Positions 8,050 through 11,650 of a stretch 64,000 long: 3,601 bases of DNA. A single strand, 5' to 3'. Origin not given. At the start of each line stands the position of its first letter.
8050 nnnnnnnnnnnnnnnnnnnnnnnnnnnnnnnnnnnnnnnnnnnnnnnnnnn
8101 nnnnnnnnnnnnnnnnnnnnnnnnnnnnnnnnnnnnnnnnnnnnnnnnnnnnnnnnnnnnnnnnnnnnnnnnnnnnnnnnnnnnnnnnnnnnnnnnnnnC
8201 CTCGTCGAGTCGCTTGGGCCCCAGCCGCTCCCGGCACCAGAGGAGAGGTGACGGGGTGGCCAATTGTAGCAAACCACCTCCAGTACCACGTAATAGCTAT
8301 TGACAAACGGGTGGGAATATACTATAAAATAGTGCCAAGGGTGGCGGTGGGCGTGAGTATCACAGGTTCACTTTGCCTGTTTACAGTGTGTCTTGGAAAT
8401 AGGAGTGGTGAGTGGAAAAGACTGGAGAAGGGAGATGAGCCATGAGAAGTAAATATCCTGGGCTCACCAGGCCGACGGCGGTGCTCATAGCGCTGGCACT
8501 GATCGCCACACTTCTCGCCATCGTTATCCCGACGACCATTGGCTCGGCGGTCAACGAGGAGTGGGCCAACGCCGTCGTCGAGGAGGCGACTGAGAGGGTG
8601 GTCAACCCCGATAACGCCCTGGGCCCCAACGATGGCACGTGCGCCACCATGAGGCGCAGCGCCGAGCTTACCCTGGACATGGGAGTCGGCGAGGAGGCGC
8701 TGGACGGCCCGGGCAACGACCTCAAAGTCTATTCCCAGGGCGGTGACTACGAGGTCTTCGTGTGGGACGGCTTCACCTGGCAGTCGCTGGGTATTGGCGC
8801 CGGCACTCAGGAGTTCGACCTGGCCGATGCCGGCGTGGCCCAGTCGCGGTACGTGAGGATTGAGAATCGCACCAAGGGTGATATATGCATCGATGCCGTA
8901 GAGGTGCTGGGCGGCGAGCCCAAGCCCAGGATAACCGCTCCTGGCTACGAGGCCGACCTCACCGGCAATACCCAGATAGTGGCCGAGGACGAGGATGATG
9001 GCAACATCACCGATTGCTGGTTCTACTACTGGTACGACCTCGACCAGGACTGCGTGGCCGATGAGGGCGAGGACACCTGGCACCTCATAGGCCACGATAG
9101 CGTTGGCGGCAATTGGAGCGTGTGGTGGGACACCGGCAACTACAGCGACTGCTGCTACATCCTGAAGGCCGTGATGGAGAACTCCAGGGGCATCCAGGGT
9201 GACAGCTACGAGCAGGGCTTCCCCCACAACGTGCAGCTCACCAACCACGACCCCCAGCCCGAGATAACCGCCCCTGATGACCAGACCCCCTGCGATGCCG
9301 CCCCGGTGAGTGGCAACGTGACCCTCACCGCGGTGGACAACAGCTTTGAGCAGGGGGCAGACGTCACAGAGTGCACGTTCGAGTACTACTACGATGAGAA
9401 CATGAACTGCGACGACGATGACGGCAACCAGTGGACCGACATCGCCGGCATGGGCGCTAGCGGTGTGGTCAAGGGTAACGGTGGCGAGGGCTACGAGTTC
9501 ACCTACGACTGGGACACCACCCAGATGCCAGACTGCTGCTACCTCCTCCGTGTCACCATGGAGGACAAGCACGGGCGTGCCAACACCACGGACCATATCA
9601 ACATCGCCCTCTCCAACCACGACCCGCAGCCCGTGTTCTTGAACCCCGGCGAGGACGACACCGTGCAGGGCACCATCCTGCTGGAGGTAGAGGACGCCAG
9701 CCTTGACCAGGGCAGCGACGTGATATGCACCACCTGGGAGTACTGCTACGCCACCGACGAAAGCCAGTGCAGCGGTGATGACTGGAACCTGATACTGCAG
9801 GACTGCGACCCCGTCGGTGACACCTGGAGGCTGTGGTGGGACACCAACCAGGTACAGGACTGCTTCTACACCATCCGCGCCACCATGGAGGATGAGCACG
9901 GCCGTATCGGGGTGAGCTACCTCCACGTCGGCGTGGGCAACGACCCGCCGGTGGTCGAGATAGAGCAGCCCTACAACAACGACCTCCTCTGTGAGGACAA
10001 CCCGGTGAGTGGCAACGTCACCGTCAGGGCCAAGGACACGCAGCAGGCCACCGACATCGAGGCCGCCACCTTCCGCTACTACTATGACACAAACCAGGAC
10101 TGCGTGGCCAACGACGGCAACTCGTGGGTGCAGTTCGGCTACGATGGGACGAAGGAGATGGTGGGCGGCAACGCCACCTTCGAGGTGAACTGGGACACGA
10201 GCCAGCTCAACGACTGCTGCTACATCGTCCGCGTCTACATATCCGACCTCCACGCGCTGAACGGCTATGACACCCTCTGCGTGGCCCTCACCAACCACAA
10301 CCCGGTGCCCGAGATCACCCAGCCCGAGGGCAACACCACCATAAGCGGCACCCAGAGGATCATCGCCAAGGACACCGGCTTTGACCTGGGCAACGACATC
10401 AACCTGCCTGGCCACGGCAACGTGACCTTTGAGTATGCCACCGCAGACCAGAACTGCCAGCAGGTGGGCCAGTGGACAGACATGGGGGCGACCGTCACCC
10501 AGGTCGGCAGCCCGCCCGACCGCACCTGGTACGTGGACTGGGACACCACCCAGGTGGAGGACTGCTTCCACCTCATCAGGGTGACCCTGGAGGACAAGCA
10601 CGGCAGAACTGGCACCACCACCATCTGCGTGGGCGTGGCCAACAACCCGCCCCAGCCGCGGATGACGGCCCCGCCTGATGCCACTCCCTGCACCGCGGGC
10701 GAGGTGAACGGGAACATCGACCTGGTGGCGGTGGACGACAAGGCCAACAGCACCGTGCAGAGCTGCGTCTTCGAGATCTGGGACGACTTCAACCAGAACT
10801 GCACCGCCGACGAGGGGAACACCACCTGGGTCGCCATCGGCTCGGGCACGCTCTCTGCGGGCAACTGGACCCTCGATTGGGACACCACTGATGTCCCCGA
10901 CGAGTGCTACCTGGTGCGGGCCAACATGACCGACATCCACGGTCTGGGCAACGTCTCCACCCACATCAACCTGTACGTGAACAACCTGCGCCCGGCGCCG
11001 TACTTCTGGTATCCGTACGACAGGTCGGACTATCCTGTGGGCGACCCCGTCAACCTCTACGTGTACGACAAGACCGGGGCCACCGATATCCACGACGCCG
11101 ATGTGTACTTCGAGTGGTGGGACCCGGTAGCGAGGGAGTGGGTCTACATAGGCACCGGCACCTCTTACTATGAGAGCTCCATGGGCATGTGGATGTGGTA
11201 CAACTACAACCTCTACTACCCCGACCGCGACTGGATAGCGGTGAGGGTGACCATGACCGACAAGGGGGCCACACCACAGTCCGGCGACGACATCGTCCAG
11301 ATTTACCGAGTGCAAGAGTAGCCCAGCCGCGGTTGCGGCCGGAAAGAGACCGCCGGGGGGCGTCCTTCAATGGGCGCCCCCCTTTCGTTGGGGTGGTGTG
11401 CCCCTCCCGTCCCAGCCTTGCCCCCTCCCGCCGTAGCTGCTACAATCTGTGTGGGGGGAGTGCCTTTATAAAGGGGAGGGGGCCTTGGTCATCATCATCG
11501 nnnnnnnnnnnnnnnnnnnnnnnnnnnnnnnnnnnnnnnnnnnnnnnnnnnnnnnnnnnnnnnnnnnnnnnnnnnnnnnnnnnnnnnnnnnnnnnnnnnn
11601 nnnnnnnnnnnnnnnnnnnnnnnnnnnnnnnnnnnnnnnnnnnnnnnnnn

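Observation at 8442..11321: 959-aa exported Cys-rich protein made of seven copies of an unrecognised ~110-aa domain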

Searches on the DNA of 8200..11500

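Call 71: search_rna_families(source=window, start=8200, end=11500, threshold=evalue, max_evalue=1)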
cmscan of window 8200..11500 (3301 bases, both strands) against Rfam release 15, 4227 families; matches with E-value up to 1: 0.
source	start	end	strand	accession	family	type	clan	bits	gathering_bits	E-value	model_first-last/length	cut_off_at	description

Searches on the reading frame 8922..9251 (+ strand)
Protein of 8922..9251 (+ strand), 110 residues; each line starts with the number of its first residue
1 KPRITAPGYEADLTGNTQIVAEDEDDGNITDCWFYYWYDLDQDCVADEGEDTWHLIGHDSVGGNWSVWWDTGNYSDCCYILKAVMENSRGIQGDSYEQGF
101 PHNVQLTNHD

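Call 8: search_protein_families(library=pfam, alignment_id=A1, max_evalue=10)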
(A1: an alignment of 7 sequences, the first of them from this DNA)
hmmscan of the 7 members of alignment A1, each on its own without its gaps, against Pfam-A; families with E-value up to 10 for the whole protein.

A. member 1, seq(110 aa): 1 family
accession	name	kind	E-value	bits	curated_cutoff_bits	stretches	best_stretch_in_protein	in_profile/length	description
PF10959.13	DUF2761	-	0.072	13.6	25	1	6-81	3-78/94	Protein of unknown function (DUF2761)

B. families by the number of members that match (of 7 scanned): 7 families
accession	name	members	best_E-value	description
PF17957.7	Big_7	1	0.0035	Bacterial Ig domain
PF10634.15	Iron_transport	1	0.014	Fe2+ transport protein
PF00942.24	CBM_3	1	0.017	Cellulose binding domain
PF10959.13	DUF2761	1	0.072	Protein of unknown function (DUF2761)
PF15591.11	Imm31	1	0.076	Immunity protein 31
PF18962.6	Por_Secre_tail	1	0.2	Secretion system C-terminal sorting domain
PF18705.7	DUF5643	1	0.27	Family of unknown function (DUF5643)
